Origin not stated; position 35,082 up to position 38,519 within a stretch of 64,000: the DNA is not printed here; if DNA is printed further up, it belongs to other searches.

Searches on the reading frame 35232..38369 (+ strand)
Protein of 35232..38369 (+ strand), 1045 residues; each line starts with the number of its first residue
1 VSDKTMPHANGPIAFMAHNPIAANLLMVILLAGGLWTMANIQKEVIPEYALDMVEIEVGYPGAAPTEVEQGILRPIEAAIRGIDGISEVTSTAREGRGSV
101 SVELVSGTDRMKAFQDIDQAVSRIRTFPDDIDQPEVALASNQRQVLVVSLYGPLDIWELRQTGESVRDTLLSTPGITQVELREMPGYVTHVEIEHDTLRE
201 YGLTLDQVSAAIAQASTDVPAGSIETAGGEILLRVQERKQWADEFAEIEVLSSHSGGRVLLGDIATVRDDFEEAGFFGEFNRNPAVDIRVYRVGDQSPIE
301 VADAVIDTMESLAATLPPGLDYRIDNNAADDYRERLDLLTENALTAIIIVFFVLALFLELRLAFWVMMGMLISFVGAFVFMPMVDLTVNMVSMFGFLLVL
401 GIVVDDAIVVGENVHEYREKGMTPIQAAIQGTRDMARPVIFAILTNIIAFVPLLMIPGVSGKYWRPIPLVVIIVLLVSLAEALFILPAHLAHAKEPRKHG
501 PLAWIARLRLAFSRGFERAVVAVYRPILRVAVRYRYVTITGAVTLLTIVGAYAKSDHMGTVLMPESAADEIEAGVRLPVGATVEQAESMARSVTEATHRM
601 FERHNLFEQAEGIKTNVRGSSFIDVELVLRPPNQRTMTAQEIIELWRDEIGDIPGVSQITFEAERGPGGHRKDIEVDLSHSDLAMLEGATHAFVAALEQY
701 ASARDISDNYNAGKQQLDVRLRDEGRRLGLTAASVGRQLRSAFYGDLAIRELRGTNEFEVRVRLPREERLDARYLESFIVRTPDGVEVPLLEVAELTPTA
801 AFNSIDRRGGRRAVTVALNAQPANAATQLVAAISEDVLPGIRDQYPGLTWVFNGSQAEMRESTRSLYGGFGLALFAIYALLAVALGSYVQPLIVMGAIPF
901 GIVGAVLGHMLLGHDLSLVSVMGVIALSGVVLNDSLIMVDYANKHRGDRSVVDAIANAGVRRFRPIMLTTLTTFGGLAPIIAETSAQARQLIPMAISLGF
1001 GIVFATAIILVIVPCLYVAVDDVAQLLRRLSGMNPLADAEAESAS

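Call 36: search_protein_families(library=pfam, proteins=[window:35232-38369:+], max_evalue=0.001)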
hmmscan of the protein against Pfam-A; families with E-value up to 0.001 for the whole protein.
window:35232-38369:+ (1045 aa): 2 families
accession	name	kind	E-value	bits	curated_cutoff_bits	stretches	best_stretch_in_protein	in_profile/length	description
PF00873.25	ACR_tran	-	1e-168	563.5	28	1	14-1020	3-1020/1021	AcrB/AcrD/AcrF family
PF02355.23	SecD_SecF_C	-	7.2e-05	22.7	20.5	1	344-488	38-181/189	Protein export membrane protein SecD/SecF, C-terminal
